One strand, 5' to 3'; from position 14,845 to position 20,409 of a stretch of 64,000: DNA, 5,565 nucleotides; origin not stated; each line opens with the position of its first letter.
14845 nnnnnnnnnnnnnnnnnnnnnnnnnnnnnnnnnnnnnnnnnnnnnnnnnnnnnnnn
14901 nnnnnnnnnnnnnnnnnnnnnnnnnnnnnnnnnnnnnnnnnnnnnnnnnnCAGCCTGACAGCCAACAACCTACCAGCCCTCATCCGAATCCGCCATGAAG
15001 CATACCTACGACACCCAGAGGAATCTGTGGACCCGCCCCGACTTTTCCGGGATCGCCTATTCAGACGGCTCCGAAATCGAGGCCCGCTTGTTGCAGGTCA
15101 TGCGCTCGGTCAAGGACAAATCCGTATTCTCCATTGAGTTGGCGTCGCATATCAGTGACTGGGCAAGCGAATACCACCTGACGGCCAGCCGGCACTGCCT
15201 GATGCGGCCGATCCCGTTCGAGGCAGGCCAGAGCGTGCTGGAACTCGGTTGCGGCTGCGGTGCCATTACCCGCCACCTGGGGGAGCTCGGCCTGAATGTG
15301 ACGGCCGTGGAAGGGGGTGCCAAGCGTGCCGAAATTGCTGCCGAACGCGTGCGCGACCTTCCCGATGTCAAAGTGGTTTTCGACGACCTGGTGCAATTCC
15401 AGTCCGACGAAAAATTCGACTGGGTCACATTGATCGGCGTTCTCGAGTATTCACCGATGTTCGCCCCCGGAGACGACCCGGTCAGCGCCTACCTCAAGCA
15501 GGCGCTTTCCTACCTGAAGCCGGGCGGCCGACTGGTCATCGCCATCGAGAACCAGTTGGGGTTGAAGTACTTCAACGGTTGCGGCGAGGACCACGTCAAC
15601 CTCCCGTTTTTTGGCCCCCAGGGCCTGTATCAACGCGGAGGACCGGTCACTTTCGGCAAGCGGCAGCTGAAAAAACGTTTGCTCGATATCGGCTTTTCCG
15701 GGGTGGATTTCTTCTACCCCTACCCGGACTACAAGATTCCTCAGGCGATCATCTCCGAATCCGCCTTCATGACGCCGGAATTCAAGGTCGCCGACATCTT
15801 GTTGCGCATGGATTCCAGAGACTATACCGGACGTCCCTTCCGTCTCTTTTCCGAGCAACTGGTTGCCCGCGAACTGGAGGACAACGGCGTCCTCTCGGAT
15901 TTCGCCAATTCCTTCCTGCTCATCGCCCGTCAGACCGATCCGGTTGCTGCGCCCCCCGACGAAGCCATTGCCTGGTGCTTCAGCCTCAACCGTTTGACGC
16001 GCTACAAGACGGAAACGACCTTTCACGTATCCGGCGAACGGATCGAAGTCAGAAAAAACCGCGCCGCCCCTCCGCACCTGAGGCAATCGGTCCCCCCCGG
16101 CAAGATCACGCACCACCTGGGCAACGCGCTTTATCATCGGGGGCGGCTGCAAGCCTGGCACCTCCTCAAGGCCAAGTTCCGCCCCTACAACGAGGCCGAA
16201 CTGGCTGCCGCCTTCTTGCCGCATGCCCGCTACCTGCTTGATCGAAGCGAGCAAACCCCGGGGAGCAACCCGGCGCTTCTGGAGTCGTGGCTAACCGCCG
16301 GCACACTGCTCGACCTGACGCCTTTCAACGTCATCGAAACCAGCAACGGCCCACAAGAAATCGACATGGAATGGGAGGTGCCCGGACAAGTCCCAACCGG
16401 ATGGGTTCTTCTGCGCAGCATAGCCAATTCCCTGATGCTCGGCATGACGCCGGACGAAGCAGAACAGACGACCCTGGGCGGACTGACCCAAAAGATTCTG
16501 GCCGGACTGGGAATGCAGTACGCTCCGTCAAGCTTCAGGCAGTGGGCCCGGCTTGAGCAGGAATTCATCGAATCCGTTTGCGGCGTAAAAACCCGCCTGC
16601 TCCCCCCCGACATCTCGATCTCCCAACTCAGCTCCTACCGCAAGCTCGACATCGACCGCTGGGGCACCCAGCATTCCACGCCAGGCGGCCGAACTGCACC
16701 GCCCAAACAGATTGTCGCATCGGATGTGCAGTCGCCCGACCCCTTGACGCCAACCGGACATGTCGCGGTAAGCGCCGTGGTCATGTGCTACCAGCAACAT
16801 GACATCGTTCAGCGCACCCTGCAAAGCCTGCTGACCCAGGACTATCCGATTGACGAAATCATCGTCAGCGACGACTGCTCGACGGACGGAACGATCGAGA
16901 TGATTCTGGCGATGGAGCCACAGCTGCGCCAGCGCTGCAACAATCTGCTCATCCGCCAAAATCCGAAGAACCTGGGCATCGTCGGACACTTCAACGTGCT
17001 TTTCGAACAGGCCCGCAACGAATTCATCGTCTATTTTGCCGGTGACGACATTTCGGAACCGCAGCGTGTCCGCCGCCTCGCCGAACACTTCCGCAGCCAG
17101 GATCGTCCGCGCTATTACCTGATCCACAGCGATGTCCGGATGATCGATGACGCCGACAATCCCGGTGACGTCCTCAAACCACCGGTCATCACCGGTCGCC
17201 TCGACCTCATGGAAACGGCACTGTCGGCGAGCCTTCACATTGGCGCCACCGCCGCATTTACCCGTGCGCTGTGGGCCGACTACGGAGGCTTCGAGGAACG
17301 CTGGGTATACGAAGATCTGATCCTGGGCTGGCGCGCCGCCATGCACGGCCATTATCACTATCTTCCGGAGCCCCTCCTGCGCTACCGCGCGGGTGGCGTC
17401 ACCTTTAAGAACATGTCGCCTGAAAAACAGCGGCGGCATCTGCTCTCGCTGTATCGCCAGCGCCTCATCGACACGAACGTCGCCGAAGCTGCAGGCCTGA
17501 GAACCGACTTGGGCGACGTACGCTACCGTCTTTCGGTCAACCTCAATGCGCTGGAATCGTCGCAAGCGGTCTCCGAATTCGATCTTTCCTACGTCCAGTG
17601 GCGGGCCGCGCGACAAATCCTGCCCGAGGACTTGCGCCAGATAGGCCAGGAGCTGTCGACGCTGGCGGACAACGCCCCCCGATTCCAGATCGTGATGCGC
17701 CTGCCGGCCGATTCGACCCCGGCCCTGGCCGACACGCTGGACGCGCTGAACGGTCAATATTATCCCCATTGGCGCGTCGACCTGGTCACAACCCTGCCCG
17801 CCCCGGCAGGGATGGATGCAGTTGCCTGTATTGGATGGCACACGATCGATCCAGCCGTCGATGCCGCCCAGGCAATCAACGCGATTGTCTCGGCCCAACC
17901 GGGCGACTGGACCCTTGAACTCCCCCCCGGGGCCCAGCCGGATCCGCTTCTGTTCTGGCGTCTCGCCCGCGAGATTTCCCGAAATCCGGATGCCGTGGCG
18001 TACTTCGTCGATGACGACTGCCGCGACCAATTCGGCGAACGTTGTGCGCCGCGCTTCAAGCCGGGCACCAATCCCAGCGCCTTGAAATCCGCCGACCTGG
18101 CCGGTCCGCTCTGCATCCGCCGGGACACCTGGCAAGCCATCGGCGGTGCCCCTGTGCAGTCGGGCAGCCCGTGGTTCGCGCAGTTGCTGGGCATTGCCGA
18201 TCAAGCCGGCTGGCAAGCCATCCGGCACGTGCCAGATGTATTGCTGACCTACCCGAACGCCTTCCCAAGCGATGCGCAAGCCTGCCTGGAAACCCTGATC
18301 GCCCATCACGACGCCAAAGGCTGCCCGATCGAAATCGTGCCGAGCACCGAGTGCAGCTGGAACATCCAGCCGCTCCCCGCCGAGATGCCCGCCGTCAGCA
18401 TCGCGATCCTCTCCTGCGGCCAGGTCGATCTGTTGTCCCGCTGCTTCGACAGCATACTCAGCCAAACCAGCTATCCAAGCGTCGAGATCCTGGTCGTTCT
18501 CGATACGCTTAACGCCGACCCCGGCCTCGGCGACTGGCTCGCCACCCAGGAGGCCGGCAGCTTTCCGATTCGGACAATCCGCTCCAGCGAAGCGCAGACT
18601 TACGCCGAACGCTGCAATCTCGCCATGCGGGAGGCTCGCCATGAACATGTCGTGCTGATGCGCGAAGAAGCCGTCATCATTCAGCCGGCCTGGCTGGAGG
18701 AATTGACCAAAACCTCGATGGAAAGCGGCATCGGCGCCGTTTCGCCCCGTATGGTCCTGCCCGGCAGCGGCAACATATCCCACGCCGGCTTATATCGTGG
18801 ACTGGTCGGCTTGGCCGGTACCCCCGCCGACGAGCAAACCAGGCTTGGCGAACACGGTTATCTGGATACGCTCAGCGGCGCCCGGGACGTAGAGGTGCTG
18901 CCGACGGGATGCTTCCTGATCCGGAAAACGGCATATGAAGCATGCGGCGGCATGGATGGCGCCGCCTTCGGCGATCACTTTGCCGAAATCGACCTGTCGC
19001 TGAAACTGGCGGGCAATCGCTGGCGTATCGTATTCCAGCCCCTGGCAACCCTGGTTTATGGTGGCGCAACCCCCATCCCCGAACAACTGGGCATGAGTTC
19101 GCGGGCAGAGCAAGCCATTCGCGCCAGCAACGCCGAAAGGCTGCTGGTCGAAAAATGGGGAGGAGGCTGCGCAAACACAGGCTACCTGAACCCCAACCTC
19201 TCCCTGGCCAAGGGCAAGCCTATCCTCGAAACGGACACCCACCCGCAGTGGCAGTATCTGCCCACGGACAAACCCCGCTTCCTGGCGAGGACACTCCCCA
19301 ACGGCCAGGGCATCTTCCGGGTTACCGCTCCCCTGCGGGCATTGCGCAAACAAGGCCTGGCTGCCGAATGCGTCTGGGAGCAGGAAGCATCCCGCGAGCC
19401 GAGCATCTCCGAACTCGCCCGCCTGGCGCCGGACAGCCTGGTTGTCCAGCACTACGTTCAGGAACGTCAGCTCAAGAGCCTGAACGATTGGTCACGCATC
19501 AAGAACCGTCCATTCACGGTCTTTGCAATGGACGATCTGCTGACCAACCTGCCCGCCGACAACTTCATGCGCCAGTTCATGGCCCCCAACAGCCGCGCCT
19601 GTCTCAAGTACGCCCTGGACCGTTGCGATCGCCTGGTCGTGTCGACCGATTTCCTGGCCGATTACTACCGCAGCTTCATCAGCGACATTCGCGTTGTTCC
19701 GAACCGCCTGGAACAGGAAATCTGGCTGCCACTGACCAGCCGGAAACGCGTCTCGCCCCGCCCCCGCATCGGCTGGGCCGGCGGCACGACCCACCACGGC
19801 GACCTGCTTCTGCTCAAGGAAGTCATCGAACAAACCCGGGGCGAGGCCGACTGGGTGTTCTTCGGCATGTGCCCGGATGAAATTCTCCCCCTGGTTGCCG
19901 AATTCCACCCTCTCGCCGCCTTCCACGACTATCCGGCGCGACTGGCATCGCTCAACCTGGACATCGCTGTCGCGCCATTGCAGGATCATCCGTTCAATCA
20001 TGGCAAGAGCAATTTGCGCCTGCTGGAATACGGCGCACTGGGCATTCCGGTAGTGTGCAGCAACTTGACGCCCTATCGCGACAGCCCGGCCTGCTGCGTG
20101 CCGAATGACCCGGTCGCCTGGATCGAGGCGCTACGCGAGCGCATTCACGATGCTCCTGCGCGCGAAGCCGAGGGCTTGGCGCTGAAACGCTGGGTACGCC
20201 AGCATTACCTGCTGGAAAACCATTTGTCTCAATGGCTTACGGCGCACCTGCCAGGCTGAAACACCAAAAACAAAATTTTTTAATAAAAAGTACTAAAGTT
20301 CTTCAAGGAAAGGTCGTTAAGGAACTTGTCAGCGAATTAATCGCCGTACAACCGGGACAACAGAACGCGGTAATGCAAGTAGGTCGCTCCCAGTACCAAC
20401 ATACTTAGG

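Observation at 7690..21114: Flagellin-modification island that contains a complete 2-aminoethylphosphonate (C-P bond) pathway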

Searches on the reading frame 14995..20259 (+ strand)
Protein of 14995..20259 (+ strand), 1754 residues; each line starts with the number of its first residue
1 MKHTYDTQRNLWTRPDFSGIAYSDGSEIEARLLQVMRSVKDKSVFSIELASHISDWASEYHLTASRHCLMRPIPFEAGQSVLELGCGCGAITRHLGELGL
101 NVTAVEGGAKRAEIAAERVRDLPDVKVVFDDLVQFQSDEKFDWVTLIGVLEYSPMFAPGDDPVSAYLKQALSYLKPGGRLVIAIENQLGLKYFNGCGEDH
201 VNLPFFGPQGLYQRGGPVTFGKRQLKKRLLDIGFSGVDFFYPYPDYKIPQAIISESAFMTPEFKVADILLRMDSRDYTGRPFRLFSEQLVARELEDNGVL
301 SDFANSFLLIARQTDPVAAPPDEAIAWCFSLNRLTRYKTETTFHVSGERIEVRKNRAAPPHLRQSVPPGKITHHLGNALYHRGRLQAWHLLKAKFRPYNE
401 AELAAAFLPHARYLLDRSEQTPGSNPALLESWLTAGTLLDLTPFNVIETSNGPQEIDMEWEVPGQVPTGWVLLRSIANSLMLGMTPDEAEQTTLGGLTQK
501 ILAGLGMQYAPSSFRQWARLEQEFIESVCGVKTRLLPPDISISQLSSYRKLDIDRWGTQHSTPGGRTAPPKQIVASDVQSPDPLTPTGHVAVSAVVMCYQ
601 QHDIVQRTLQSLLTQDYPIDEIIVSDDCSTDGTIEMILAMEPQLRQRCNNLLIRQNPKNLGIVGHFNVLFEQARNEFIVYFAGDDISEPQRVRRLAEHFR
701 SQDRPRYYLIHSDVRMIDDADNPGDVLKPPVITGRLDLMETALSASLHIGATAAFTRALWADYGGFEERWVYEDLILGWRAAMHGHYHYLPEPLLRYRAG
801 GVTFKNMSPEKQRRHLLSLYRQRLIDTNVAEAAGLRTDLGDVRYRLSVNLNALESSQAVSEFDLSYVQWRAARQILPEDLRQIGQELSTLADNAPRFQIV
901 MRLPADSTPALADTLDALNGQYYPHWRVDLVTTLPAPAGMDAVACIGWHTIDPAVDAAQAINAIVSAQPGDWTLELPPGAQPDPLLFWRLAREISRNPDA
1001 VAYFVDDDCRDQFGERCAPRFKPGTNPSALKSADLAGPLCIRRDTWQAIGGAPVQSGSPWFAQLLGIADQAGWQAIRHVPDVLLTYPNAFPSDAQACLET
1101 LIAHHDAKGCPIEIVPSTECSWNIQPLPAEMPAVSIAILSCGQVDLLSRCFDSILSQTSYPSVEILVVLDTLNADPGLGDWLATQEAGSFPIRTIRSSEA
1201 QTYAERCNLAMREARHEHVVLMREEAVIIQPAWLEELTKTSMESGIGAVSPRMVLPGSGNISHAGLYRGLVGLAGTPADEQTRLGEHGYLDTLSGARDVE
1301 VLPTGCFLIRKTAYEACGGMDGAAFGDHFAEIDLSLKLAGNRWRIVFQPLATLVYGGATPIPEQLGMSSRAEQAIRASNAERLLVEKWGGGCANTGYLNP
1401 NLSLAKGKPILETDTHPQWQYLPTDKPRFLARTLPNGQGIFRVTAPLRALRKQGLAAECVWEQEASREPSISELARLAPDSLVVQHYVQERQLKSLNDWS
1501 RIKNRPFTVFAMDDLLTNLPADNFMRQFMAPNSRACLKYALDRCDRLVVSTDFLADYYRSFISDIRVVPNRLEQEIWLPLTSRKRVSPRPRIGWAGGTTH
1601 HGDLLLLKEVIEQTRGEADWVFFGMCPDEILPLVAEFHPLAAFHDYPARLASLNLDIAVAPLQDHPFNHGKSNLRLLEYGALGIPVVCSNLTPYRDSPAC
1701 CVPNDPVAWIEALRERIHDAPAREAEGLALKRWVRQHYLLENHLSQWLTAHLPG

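Call 3: search_protein_families(library=pfam, proteins=[window:14995-20259:+], max_evalue=0.001)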
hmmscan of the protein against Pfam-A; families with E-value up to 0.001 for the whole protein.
window:14995-20259:+ (1754 aa): 11 families
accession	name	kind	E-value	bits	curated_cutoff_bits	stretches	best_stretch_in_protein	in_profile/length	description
PF00535.33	Glycos_transf_2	-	8.9e-26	91.2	23.3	2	593-701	1-105/168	Glycosyl transferase family 2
PF13641.12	Glyco_tranf_2_3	-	1.1e-24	88.2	27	2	592-795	3-209/230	Glycosyltransferase like family 2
PF08242.18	Methyltransf_12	-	7.1e-13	49.6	30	1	82-180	1-98/98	Methyltransferase domain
PF13489.12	Methyltransf_23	-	3.9e-11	43.4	27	1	75-186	20-120/164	Methyltransferase domain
PF13649.12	Methyltransf_25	-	1.3e-09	39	27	1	81-178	1-97/97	Methyltransferase domain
PF08241.18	Methyltransf_11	-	2.1e-09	38.3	21.2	1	82-182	1-95/95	Methyltransferase domain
PF05401.17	NodS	-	1.5e-06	28.7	24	1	79-152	45-118/201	Nodulation protein S (NodS)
PF13847.12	Methyltransf_31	-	4.4e-05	23.6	27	1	77-183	3-110/145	Methyltransferase domain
PF05175.20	MTS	-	5e-05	23.4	23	1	67-190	21-146/170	Methyltransferase small domain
PF00398.26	RrnaAD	-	6.9e-05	22.5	24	1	78-139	31-92/263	Ribosomal RNA adenine dimethylase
PF02353.26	CMAS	-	0.00011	22.1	27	1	71-182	56-164/273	Mycolic acid cyclopropane synthetase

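Call 7: search_protein_families(library=ncbifam, proteins=[window:14995-20259:+], max_evalue=0.001)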
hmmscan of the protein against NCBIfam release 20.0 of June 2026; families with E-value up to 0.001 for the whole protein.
window:14995-20259:+ (1754 aa): 25 families
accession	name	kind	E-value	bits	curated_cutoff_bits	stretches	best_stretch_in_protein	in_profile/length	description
TIGR03965.1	mycofact_glyco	equivalog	1.4e-17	63.8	280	2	1130-1353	72-278/467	mycofactocin biosynthesis glycosyltransferase MftF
TIGR03937.1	PgaC_IcaA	equivalog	1e-15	57.6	422.3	1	589-703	44-154/407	poly-beta-1,6-N-acetyl-D-glucosamine synthase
NF053739.1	GlytfEpsEBac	equivalog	2.5e-12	46.3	450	1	592-729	3-135/265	glycosyltransferase EpsE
NF047683.1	TeichurnBiosyTuaG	equivalog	3.5e-12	46.5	400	1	591-701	7-113/252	teichuronic acid biosynthesis protein TuaG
NF043040.1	corrin_prot_MT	hypoth_equivalog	1.1e-10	41.4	180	1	76-185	40-150/216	corrinoid protein-associated methyltransferase CpaM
NF050050.1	ProtGlycPglI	equivalog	4.2e-10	39.5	500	1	592-690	4-99/306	GalNAc(5)-diNAcBac-PP-undecaprenol beta-1,3-glucosyltransferase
NF041875.1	EPS_EpsD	equivalog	2.3e-09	37.1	370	1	592-785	1-193/325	exopolysaccharide biosynthesis glycosyltransferase EpsD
NF038299.1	EPS_HpsN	equivalog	7.3e-09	35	425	0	1132-1253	1-119/317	hormogonium polysaccharide biosynthesis glycosyltransferase HpsN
NF000499.2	Erm23S_rRNA_broad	equivalog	8e-09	35.2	212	1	73-137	19-83/244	23S ribosomal RNA methyltransferase Erm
TIGR03469.1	HpnB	hypoth_equivalog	1.6e-07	30.7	379.25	1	586-701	40-162/386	hopene-associated glycosyltransferase HpnB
NF041820.1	daptide_MTase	equivalog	1.9e-07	30.8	175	1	79-185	38-145/243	daptide-type RiPP biosynthesis methyltransferase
TIGR01983.1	UbiG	equivalog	4.8e-07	29.3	102.95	1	78-188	50-157/228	bifunctional 2-polyprenyl-6-hydroxyphenol methylase/3-demethylubiquinol 3-O-methyltransferase UbiG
NF041650.1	nod_mtase_NodS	equivalog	1.1e-06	28.5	300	1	79-182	40-139/190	nodulation methyltransferase NodS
TIGR00755.1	ksgA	equivalog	1.7e-06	27.6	171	1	73-148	25-100/256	16S rRNA (adenine(1518)-N(6)/adenine(1519)-N(6))-dimethyltransferase RsmA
NF041394.1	GtaseAglG_Halo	equivalog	2.7e-06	26.9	440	0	592-703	3-111/304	glucosyl-dolichyl phosphate glucuronosyltransferase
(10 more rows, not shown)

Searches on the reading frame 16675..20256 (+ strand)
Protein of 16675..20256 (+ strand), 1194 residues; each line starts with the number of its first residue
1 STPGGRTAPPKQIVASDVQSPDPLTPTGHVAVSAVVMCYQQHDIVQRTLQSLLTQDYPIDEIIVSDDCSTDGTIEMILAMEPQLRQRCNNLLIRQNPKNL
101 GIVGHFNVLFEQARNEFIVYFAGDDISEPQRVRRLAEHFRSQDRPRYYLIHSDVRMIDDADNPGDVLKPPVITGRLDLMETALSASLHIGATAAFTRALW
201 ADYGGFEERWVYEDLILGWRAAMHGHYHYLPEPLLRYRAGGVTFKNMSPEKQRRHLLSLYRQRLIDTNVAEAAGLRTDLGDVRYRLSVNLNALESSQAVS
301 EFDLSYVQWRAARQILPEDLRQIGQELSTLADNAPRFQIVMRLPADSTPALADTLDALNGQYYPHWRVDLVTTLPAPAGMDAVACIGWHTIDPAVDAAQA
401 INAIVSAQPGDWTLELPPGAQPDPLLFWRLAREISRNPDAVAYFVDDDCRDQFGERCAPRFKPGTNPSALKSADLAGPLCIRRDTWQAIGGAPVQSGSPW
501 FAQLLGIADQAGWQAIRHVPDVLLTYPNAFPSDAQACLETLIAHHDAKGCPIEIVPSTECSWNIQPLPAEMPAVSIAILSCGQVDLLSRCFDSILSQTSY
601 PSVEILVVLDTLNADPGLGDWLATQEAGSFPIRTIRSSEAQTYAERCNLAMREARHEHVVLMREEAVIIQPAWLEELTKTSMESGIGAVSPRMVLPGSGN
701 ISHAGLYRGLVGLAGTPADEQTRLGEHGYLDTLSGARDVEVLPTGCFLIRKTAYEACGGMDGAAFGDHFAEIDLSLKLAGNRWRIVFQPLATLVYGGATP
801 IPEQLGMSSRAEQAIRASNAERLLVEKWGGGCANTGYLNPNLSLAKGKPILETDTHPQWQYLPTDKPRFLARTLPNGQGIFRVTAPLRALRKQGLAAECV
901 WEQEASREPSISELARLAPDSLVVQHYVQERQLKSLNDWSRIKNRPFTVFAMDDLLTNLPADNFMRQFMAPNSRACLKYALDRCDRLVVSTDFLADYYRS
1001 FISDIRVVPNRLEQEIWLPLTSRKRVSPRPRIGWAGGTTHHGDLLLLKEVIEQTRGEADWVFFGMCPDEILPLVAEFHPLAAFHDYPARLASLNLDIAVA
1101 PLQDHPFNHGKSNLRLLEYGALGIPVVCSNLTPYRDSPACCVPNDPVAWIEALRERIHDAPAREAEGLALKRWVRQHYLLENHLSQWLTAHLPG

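Call 67: search_solved_structures(query=window:16675-20256:+, max_evalue=0.001)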
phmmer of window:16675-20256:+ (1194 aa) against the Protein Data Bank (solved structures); distinct sequences matched with E-value up to 0.001: 4.
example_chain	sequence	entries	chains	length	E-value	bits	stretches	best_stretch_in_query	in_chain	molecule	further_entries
5tze_C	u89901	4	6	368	1.4e-06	29.7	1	33-135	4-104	Glycosyl transferase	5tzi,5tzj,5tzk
5tz8_A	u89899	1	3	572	2.8e-06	28.7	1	33-135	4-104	Glycosyl transferase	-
1h7l_A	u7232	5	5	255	9.9e-05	23.6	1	32-152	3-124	SPORE COAT POLYSACCHARIDE BIOSYNTHESIS PROTEIN SPSA | PROTEIN (SPORE COAT POLYSACCHARIDE BIOSYNTHESIS PROTEIN SPSA)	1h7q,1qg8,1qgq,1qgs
6p61_A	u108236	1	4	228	0.00019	22.7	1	31-161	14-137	Glycosyltransferase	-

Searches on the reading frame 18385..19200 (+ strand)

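Call 35: search_protein_families(library=pfam, proteins=[window:18385-19200:+], max_evalue=1)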
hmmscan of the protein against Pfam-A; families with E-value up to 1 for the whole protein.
window:18385-19200:+ (272 aa): 3 families
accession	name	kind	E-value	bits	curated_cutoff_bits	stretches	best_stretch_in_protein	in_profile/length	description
PF13641.12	Glyco_tranf_2_3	-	1.3e-09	38.9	27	1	2-222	1-208/230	Glycosyltransferase like family 2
PF00535.33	Glycos_transf_2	-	4.4e-06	27.2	23.3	1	5-124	1-116/168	Glycosyl transferase family 2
PF13712.12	Glyco_tranf_2_5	-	0.015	15.5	27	1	66-111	34-79/210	Glycosyltransferase like family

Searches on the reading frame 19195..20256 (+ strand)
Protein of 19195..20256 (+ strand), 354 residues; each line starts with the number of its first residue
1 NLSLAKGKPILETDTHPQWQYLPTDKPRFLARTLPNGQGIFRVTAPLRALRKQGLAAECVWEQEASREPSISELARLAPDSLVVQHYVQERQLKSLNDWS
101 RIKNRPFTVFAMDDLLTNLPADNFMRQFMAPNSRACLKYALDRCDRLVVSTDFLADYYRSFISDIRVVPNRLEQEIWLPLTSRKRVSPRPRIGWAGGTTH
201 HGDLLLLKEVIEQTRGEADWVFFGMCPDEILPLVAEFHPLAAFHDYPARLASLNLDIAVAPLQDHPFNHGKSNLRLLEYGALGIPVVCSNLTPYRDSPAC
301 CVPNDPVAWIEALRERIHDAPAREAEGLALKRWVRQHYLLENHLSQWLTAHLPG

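Call 35: search_protein_families(library=pfam, proteins=[window:19195-20256:+], max_evalue=1)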
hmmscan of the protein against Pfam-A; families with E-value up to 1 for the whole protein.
window:19195-20256:+ (354 aa): 3 families
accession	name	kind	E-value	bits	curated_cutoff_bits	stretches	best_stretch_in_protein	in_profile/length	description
PF13692.12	Glyco_trans_1_4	-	0.00024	21.8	27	1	190-318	2-141/142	Glycosyl transferases group 1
PF13524.12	Glyco_trans_1_2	-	0.0037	17.6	25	1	256-348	54-143/144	Glycosyl transferase-like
PF13439.12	Glyco_transf_4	-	0.0081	16.6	28.5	1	126-170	116-164/170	Glycosyltransferase Family 4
